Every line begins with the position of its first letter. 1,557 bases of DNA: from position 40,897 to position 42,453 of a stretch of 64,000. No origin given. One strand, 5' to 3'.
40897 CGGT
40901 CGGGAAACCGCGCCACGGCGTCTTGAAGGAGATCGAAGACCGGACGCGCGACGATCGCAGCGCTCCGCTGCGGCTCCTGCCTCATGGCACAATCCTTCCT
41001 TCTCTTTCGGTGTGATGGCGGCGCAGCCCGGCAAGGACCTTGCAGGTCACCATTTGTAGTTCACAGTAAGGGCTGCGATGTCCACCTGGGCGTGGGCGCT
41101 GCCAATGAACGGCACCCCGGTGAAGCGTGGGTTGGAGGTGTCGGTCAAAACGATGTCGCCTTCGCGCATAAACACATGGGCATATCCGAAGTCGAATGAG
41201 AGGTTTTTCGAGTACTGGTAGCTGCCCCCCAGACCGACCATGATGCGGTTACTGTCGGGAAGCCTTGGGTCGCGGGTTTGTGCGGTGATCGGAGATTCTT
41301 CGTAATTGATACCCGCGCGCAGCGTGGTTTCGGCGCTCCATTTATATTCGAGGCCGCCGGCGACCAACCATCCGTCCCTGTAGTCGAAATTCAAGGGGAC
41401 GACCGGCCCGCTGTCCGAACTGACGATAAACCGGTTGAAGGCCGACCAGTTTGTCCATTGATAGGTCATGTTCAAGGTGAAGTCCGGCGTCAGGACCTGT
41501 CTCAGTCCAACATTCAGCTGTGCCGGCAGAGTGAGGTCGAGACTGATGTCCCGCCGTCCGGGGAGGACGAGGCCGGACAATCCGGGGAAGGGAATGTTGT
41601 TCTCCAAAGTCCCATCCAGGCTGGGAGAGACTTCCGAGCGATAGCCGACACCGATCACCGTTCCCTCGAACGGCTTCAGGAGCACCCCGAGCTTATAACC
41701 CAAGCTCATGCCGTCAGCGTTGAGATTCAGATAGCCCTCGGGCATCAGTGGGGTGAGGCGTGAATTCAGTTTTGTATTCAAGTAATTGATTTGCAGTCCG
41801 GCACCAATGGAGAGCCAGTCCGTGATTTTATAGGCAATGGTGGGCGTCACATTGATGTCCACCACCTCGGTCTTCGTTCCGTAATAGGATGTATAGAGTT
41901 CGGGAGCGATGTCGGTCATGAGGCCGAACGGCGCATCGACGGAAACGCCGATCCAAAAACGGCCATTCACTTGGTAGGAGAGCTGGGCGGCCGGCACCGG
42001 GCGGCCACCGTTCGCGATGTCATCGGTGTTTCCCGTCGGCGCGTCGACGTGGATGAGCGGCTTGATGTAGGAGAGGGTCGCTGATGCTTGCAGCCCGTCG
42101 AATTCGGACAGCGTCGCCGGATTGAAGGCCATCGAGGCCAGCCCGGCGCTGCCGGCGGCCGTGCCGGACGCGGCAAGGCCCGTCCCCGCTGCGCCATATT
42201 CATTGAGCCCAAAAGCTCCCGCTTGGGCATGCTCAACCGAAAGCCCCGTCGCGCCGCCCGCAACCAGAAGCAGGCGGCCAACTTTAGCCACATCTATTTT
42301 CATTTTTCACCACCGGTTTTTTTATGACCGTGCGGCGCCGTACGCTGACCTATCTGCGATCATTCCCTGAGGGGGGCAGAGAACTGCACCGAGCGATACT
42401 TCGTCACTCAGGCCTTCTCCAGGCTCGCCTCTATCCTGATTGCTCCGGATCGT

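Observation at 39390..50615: Meta-cleavage system apparently built for a long-chain or bulky lipophilic phenol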

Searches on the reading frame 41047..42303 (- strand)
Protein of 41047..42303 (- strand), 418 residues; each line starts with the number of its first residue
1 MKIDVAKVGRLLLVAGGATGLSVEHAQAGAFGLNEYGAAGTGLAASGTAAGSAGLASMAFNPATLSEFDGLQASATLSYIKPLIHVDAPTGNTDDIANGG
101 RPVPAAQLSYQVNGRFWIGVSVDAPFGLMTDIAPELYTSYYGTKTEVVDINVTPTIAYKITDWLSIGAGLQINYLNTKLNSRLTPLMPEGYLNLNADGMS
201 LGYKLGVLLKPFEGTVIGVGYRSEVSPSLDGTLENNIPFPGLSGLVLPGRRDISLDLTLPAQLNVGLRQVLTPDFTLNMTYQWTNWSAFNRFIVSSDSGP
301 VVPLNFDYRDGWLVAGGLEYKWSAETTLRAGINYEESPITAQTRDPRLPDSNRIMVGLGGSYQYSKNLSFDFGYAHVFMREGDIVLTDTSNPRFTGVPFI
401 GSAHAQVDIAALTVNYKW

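Call 3: search_protein_families(library=pfam, proteins=[window:41047-42303:-])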
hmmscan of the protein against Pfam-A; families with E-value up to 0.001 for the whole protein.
window:41047-42303:- (418 aa): 2 families
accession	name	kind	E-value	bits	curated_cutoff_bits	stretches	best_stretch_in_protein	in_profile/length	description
PF03349.22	Toluene_X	-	5e-82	276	29.7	1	25-417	7-420/421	Outer membrane protein transport protein (OMPP1/FadL/TodX)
PF10677.15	DUF2490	-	2e-06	28.1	29.8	0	350-378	150-176/186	Protein of unknown function (DUF2490)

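Call 4: search_protein_families(library=ncbifam, proteins=[window:41047-42303:-])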
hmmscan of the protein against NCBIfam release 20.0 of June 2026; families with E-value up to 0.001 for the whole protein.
window:41047-42303:- (418 aa): 5 families
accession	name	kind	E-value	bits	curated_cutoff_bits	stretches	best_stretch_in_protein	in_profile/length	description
NF007988.0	PRK10716.1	equivalog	3.7e-40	137.9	585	1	22-377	19-404/435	long-chain fatty acid transporter FadL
NF050080.1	pilus_FilD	exception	9.7e-18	63.7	970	1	253-390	360-511/549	putative pilus system OmpP1/FadL family transporter FilD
NF041571.1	alkn_up_AupA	equivalog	4.7e-08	32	840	1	315-389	339-420/444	alkane uptake protein AupA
NF053685.1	BamG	equivalog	1.9e-07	30.5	250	1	155-365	140-354/397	BamG family beta-barrel-assembly machinery protein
NF033709.1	PorV_fam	subfamily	0.00099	18.8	90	0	312-375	256-307/326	PorV/PorQ family protein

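Call 64: find_homologous_proteins(query=window:41047-42303:-, max_evalue=1e-40)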
Query window:41047-42303:- (418 aa): 65 proteins with E <= 1e-40 among 8000 candidates.
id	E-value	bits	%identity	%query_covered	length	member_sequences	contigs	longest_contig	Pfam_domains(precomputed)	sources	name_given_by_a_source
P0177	5.0e-278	940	100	100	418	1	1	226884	PF10677.16,PF03349.23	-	-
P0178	3.2e-149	516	55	99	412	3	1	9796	PF13505.13,PF03349.23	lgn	-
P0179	1.8e-145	503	57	95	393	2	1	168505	PF03349.23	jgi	-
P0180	2.0e-144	500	55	98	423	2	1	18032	PF10677.16,PF03349.23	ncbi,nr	ncbi:MAG: OmpP1/FadL family transporter [Alphaproteobacteria bacterium]|nr:OmpP1/FadL family transpo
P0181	2.5e-144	499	54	98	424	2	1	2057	PF10677.16,PF03349.23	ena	-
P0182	3.8e-144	499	53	99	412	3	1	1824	PF13505.13,PF10677.16,PF03349.23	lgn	-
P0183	2.3e-142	493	54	100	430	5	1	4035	PF10677.16,PF03349.23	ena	-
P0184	9.5e-141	488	53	100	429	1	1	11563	PF03349.23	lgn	-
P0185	4.6e-140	485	53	100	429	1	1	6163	PF10677.16,PF03349.23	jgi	jgi:long-chain fatty acid transport protein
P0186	5.9e-140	485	54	100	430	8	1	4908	PF13505.13,PF10677.16,PF03349.23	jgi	jgi:long-chain fatty acid transport protein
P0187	1.2e-139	484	53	100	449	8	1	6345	PF03349.23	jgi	jgi:long-chain fatty acid transport protein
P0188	9.1e-136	471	55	94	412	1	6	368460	PF03349.23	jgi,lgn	jgi:long-chain fatty acid transport protein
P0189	2.2e-135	470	53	86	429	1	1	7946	PF10677.16,PF03349.23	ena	-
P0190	5.5e-135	469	50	93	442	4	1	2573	PF10677.16,PF03349.23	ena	-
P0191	3.0e-134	466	51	99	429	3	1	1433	PF03349.23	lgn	-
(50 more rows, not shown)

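Call 65: find_encoding_contigs(protein=P0178, flank=10000, max_places=1)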
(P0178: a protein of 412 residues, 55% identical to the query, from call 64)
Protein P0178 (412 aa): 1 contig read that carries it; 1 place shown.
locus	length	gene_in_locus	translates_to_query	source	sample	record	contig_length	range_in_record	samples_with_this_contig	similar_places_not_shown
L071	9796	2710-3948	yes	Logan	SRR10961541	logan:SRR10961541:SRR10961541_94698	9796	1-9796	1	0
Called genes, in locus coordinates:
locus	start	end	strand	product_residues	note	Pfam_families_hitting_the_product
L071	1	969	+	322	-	?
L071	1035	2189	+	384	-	PF12625:Arabinose_bd, PF12833:HTH_18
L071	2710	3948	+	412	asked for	PF13505:OMP_b-brl (faint), PF03349:Toluene_X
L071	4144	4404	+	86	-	-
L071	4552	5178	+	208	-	PF00440:TetR_N (weak), PF21306:TetR_C_40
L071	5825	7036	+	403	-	PF02771:Acyl-CoA_dh_N (weak), PF08028:Acyl-CoA_dh_2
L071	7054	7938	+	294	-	PF00903:Glyoxalase (weak), PF22632:BphC_D1, PF00903:Glyoxalase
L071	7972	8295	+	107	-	PF02036:SCP2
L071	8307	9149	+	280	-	PF00561:Abhydrolase_1, PF12146:Hydrolase_4, PF12697:Abhydrolase_6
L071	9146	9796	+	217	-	?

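Call 66: find_encoding_contigs(protein=P0179, flank=10000, max_places=1)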
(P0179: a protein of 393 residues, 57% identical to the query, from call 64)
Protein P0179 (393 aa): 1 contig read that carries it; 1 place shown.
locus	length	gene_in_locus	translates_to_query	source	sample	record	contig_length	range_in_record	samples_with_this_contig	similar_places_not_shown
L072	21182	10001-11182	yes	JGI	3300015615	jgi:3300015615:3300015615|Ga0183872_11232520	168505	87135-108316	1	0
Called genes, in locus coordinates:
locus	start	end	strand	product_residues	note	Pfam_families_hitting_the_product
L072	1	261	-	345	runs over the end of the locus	PF08240:ADH_N, PF00107:ADH_zinc_N (faint), PF13602:ADH_zinc_N_2 (weak)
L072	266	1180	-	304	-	PF13247:Fer4_11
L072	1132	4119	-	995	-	PF21423:AhtL-like_1st, PF00384:Molybdopterin, PF01568:Molydop_binding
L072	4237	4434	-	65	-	-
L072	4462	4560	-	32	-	-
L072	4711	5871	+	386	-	PF00903:Glyoxalase (faint)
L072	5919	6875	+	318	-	PF01557:FAA_hydrolase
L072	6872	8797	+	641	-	PF00501:AMP-binding, PF13193:AMP-binding_C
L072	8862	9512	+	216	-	PF00440:TetR_N, PF21306:TetR_C_40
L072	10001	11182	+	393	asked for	PF03349:Toluene_X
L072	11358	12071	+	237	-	PF00440:TetR_N, PF17939:TetR_C_30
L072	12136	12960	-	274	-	PF05853:BKACE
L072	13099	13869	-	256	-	PF04199:Cyclase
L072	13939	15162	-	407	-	PF07690:MFS_1, PF00083:Sugar_tr, PF12832:MFS_1_like (faint), PF13347:MFS_2 (weak)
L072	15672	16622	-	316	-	PF00491:Arginase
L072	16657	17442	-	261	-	PF00005:ABC_tran, PF02463:SMC_N (faint), PF13304:AAA_21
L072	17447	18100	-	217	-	PF00528:BPD_transp_1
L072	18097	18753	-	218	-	PF00528:BPD_transp_1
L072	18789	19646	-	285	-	PF00497:SBP_bac_3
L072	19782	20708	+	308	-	PF00126:HTH_1, PF03466:LysR_substrate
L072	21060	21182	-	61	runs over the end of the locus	-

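Call 67: find_encoding_contigs(protein=P0188, flank=10000, max_places=1)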
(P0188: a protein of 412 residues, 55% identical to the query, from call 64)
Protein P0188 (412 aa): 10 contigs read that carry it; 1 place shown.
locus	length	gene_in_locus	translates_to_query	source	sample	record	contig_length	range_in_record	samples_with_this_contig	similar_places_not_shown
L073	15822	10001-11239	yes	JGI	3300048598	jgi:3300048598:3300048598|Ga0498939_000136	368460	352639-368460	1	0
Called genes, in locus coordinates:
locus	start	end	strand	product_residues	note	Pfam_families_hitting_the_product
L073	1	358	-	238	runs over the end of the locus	PF00072:Response_reg, PF00486:Trans_reg_C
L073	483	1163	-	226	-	PF00027:cNMP_binding, PF13545:HTH_Crp_2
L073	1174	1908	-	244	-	PF00027:cNMP_binding, PF13545:HTH_Crp_2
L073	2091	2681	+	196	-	PF02630:SCO1-SenC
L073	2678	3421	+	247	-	PF01209:Ubie_methyltran, PF13489:Methyltransf_23, PF13847:Methyltransf_31, PF08241:Methyltransf_11, PF08242:Methyltransf_12, PF13649:Methyltransf_25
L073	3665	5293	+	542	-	PF00501:AMP-binding, PF13193:AMP-binding_C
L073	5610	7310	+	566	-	PF08269:dCache_2, PF17200:sCache_2, PF17201:Cache_3-Cache_2, PF00672:HAMP (weak), PF00015:MCPsignal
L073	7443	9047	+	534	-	-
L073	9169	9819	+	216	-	PF00440:TetR_N, PF21306:TetR_C_40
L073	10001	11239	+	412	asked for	PF03349:Toluene_X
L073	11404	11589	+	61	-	-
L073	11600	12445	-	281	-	PF12802:MarR_2, PF01978:TrmB (weak), PF09339:HTH_IclR, PF13412:HTH_24 (faint), PF01614:IclR_C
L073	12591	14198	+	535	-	PF00732:GMC_oxred_N, PF00890:FAD_binding_2 (faint), PF01266:DAO (faint), PF13450:NAD_binding_8 (faint), PF05199:GMC_oxred_C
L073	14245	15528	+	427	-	PF00083:Sugar_tr, PF07690:MFS_1, PF00083:Sugar_tr, PF07690:MFS_1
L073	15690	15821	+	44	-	?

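Call 68: search_protein_families(library=ncbifam, proteins=[L072:1132-4119:-, L072:4711-5871:+, L072:5919-6875:+, L072:6872-8797:+, L071:1-969:+, L071:9146-9796:+, L071:1035-2189:+, L072:8862-9512:+], max_evalue=0.00001)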
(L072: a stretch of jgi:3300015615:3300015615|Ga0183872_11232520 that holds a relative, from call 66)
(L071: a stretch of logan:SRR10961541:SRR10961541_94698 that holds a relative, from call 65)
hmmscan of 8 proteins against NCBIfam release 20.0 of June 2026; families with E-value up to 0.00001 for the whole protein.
L072:1132-4119:- (995 aa): 21 families
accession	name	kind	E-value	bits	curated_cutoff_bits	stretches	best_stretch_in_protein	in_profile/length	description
TIGR00509.1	bisC_fam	subfamily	4e-98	329.6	1017.55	1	196-984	34-757/772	molybdopterin guanine dinucleotide-containing S/N-oxide reductase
TIGR02166.1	dmsA_ynfE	subfamily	1.2e-82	278.3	777.7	2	539-980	401-793/794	DMSO/selenate family reductase complex A subunit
NF011682.0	PRK15102.1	equivalog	4.1e-73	246.8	909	1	196-984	83-813/829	trimethylamine-N-oxide reductase TorA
TIGR02164.1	torA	equivalog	2.2e-68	231.2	1465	1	197-984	80-809/824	trimethylamine-N-oxide reductase TorA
NF011566.1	PRK14990.1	exception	8.4e-54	182.8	1600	2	602-980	473-813/814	dimethylsulfoxide reductase subunit A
NF041885.1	selenate_YnfE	exception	4.3e-47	160.5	1675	2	205-514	107-406/805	selenate/tellurate reductase subunit YnfE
NF041884.1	selenate_YnfF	exception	8.5e-45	152.9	1650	2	206-515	105-400/798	selenate/tellurate reductase subunit YnfF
TIGR03479.1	DMSO_red_II_alp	subfamily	3.7e-41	141.1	984.75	3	198-420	112-307/913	molybdopterin-dependent oxidoreductase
TIGR01591.1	Fdh-alpha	equivalog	8.3e-37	126.6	666.25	2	197-467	44-279/672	formate dehydrogenase subunit alpha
NF012032.0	PRK15488.1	equivalog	1.6e-34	119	694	3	362-460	224-315/759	thiosulfate reductase PhsA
NF047855.1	AssmNtatRedNasC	equivalog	4.8e-16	58.2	1100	1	223-512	80-345/708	assimilatory nitrate reductase catalytic subunit NasC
NF042978.1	EthbenzDh_ebdA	equivalog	1.3e-13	49.6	2000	1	200-420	136-329/977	ethylbenzene dehydrogenase subunit alpha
NF041714.1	arsenate_red_ArrA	equivalog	2.2e-13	49.2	1600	1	195-425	95-301/848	arsenate respiratory reductase molybdopterin-containing subunit ArrA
TIGR01580.1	narG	equivalog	5.4e-13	47.4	1084.15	1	225-410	150-318/1235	nitrate reductase subunit alpha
NF041783.2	mnquin_red_QrcB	equivalog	1.7e-12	46.3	440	0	361-478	234-341/695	menaquinone reductase molybdopterin-binding-like subunit QrcB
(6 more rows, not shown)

L072:4711-5871:+ (386 aa): 3 families
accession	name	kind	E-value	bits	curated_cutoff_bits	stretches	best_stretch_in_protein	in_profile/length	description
TIGR02295.1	HpaD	equivalog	2.4e-12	46.6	321.4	1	51-323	5-264/298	3,4-dihydroxyphenylacetate 2,3-dioxygenase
TIGR03213.1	23dbph12diox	equivalog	8e-09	35.3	366.45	1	79-316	34-261/287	biphenyl-2,3-diol 1,2-dioxygenase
TIGR03211.1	catechol_2_3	equivalog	1.9e-07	30.6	320.2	1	51-329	5-275/303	catechol 2,3-dioxygenase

L072:5919-6875:+ (318 aa): 7 families
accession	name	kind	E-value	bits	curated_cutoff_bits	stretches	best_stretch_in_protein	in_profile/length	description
NF053535.1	DhyDRhmHlse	equivalog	1.4e-35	123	500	1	52-252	52-248/284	2,4-didehydro-3-deoxy-L-rhamnonate hydrolase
TIGR02303.1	HpaG-C-term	equivalog_domain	1.9e-29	102.9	276.4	1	46-252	21-220/245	4-hydroxyphenylacetate degradation bifunctional isomerase/decarboxylase, C-terminal subunit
NF009399.0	PRK12764.1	equivalog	1.7e-22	80.1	444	1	66-257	19-202/501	fumarylacetoacetate hydrolase family protein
NF011750.0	PRK15203.1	equivalog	2.7e-22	79.2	811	1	70-256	224-404/429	4-hydroxyphenylacetate degradation bifunctional isomerase/decarboxylase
NF007967.0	PRK10691.1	equivalog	9.2e-17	61.1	201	1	70-251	18-196/219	fumarylacetoacetate hydrolase family protein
TIGR02305.1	HpaG-N-term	equivalog_domain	7.7e-16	58.2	228.65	1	96-249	34-180/205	4-hydroxyphenylacetate degradation bifunctional isomerase/decarboxylase, N-terminal subunit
TIGR01266.1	fum_ac_acetase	equivalog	6.1e-06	25.4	375.3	0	109-167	187-243/420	fumarylacetoacetase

L072:6872-8797:+ (641 aa): 99 families (the best 25 are shown)
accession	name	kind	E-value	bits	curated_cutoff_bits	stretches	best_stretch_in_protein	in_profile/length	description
NF005714.0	PRK07529.1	subfamily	1.1e-262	873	632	1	2-639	7-635/640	acyl-CoA synthetase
NF004837.0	PRK06187.1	subfamily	2.4e-85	286.8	476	1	47-578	25-520/531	long-chain-fatty-acid--CoA ligase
NF004114.0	PRK05605.1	equivalog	2.1e-82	277.3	766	1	34-577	46-566/575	long-chain-fatty-acid--CoA ligase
NF009233.0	PRK12583.1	subfamily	5.8e-74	249.4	832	1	32-583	28-553/558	fatty acid CoA ligase family protein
TIGR03205.1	pimA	equivalog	1.2e-67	228.5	705.6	1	55-573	46-537/541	dicarboxylate--CoA ligase PimA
NF006181.0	PRK08314.1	subfamily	3.4e-65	220.4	705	1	18-581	20-555/563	long-chain-fatty-acid--CoA ligase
NF005220.0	PRK06710.1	equivalog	5.7e-63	212.9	1116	1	28-580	30-553/563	long-chain-fatty-acid--CoA ligase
NF005801.1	PRK07656.1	equivalog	9e-63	212.6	657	1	48-577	19-500/500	FadD3 family acyl-CoA ligase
NF005702.0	PRK07514.1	subfamily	4.2e-61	206.8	558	1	222-578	160-498/506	malonyl-CoA synthase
NF004229.0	PRK05677.1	subfamily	1.1e-60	205.7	879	1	53-582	47-557/563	long-chain-fatty-acid--CoA ligase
TIGR03208.1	cyc_hxne_CoA_lg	equivalog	6.1e-55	187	792.3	2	211-576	186-536/538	cyclohexanecarboxylate-CoA ligase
NF006523.0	PRK08974.1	equivalog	7e-54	182.9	884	1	52-578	45-551/561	long-chain-fatty-acid--CoA ligase FadD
NF005307.0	PRK06839.1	equivalog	1.2e-53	182.5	748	1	50-578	22-491/496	o-succinylbenzoate--CoA ligase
NF005463.0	PRK07059.1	subfamily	1.6e-53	182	869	1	53-577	46-553/557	long-chain-fatty-acid--CoA ligase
NF004511.1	PRK05852.1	equivalog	3e-53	181.2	650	1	224-577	160-501/505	FadD7 family fatty acid--CoA ligase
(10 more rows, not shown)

L071:1-969:+ (322 aa): 12 families
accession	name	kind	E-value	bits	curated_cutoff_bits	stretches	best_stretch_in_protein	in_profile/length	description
TIGR02824.1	quinone_pig3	subfamily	7e-21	74.6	296.8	1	2-183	23-193/325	putative NAD(P)H quinone oxidoreductase, PIG3 family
TIGR02817.1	adh_fam_1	subfamily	5.8e-18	65.4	284.05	1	2-183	25-203/336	zinc-binding alcohol dehydrogenase family protein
TIGR01751.1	crot-CoA-red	equivalog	3.2e-16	59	378.55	1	78-187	138-247/398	crotonyl-CoA carboxylase/reductase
NF041183.1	Pks2_ls1_myc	equivalog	4.6e-16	56.9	2400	1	4-181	1430-1596/2086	sulfolipid-1 biosynthesis phthioceranic/hydroxyphthioceranic acid synthase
TIGR02823.1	oxido_YhdH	subfamily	6.8e-16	58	297.25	1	6-184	26-200/324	acrylyl-CoA reductase family protein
NF051456.1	acrylyl_AcuI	equivalog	1.7e-13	50.1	440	1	7-184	28-201/325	acrylyl-CoA reductase (NADPH)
NF010344.0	PRK13771.1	subfamily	2.2e-11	43.3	349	0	2-74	21-86/334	putative alcohol dehydrogenase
NF041172.1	AcrlCoa_red_Thmprot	equivalog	5.6e-09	35.4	500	0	123-169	154-202/334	acryloyl-CoA reductase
NF007489.0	PRK10083.1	equivalog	1.5e-07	30.7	376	1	1-71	19-82/339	Zn-dependent oxidoreductase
NF047908.1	AldhRedAhr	equivalog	3.1e-07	29.6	470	1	131-221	167-259/335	NADPH-dependent aldehyde reductase Ahr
TIGR03451.1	mycoS_dep_FDH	equivalog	5.1e-06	25.5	512.9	0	1-70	21-82/358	S-(hydroxymethyl)mycothiol dehydrogenase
NF008024.0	PRK10754.1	subfamily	5.9e-06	25.5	348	1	3-180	25-191/327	NADPH:quinone reductase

L071:9146-9796:+ (217 aa): 0 families

L071:1035-2189:+ (384 aa): 9 families
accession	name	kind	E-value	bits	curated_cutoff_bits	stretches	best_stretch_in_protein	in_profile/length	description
NF049968.1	QhpR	equivalog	3.8e-41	141.1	250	1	91-362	16-284/284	AraC-like transcriptional regulator QhpR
NF050186.1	TransRegGliRPseudo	equivalog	5.1e-35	121.4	570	1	46-364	18-336/338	AraC family transcriptional regulator GliR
NF053784.1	TranRegCyprAlk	equivalog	5.3e-31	108.2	500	1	53-363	26-335/336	transcriptional regulator CypR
NF006902.0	PRK09393.1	equivalog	1.8e-08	33.9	425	1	284-366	240-323/327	transcriptional regulator FtrA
NF007243.0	PRK09685.1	equivalog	2.2e-07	30.6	199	1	284-364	219-301/303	transcriptional regulator FeaR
NF007860.0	PRK10572.1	equivalog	4.9e-07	28.9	208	1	303-367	223-287/292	arabinose operon transcriptional regulator AraC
NF047455.1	TF_Staph_AryK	equivalog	6.5e-07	28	850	1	285-371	178-265/759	transcriptional regulator AryK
NF047788.1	TransRegPocR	equivalog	3e-06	26.7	500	1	308-367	234-293/296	transcriptional regulator PocR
NF010028.0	PRK13503.1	equivalog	8.6e-06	25.3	288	0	284-364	191-272/278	HTH-type transcriptional activator RhaS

L072:8862-9512:+ (216 aa): 15 families
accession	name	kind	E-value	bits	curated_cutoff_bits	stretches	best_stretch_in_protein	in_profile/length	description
TIGR03384.1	betaine_BetI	equivalog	1.3e-10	41.3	201.3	1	21-99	9-87/189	choline-binding transcriptional repressor BetI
NF001978.0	PRK00767.1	equivalog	3.7e-10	39.9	118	1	22-89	11-78/197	transcriptional regulator BetI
NF033703.1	transcr_KstR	equivalog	5.2e-10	39.2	280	1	19-98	6-85/185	cholesterol catabolism transcriptional regulator KstR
NF041196.1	ScbR_bind_reg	equivalog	5.6e-10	39.7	150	1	17-86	3-72/191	ScbR family autoregulator-binding transcription factor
NF051852.1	efflux_TF_MtrR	exception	7.2e-10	39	280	1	18-93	8-83/205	multidrug efflux system transcriptional repressor MtrR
NF007430.0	PRK09975.1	equivalog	8.1e-10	38.2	274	1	18-71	9-62/220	acrEF/envCD operon transcriptional regulator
NF051457.1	acryl_TF_AcuR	equivalog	4.5e-09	35.9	247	1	13-88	10-85/204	acrylate utilization transcriptional regulator AcuR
NF053878.1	FATransRegFadRBac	equivalog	6.4e-09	35.9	200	1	24-110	7-93/190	fatty acid metabolism transcriptional regulator FadR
TIGR03968.1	mycofact_TetR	equivalog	8.2e-09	35.3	224.9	1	13-87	2-76/190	mycofactocin system transcriptional regulator MftR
NF058643.1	TranRegCurRPseudo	equivalog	8.9e-09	35.3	300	1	19-84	6-71/193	TetR family transcriptional repressor CurR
NF007949.0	PRK10668.1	equivalog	5.3e-08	32.6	271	1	16-72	7-63/216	multidrug efflux transporter transcriptional repressor AcrR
NF037937.1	septum_RefZ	equivalog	2e-07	31.1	180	1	24-104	3-85/195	forespore capture DNA-binding protein RefZ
TIGR03613.1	RutR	equivalog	3e-06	27.3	368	1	16-103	4-90/202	pyrimidine utilization regulatory protein R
NF040929.1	quorum_TF_HapR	equivalog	4.2e-06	26.6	350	1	11-72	8-67/200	LuxR/HapR/OpaR family quorum-sensing transcriptional regulator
NF053516.1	TranRepPrsAVib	equivalog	5.1e-06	26.4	300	1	17-91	3-77/208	TetR family transcriptional repressor PsrA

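Call 69: search_protein_families(library=pfam, proteins=[L072:1132-4119:-, L072:4711-5871:+, L071:1-969:+, L071:9146-9796:+, L071:4144-4404:+], max_evalue=0.01)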
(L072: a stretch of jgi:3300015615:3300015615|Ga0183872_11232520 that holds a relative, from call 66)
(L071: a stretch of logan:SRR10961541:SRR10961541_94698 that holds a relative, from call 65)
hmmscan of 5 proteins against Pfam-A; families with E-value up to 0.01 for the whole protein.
L072:1132-4119:- (995 aa): 4 families
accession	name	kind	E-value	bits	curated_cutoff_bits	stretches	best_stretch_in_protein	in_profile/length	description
PF00384.28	Molybdopterin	-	8.8e-29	101.1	24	1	206-711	1-351/353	Molybdopterin oxidoreductase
PF21423.2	AhtL-like_1st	-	5.7e-27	93.5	27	1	146-200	1-55/55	Pyrogallol hydroxytransferase large subunit-like, domain 1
PF01568.27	Molydop_binding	-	9.7e-14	51.8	26.8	1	881-960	28-96/110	Molydopterin dinucleotide binding domain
PF18364.6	Molybdopterin_N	-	0.0068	16.8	26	0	146-167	6-27/41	Molybdopterin oxidoreductase N-terminal domain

L072:4711-5871:+ (386 aa): 1 family
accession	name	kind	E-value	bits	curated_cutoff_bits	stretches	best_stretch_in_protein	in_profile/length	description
PF00903.31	Glyoxalase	-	7.6e-10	39.7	20.6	1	196-311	1-116/121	Glyoxalase/Bleomycin resistance protein/Dioxygenase superfamily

L071:1-969:+ (322 aa): 4 families
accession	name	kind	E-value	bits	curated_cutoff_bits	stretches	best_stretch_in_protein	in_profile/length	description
PF08240.17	ADH_N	-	1.1e-11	45.3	23.5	1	5-73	1-62/104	Alcohol dehydrogenase GroES-like domain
PF00107.32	ADH_zinc_N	-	3.3e-05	24.3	31.8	1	142-182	1-42/129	Zinc-binding dehydrogenase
PF08659.16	KR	-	0.0027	18.1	22.6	1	133-166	2-35/180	KR domain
PF13602.12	ADH_zinc_N_2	-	0.0059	18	27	0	173-306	1-125/134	Zinc-binding dehydrogenase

L071:9146-9796:+ (217 aa): 0 families

L071:4144-4404:+ (86 aa): 0 families
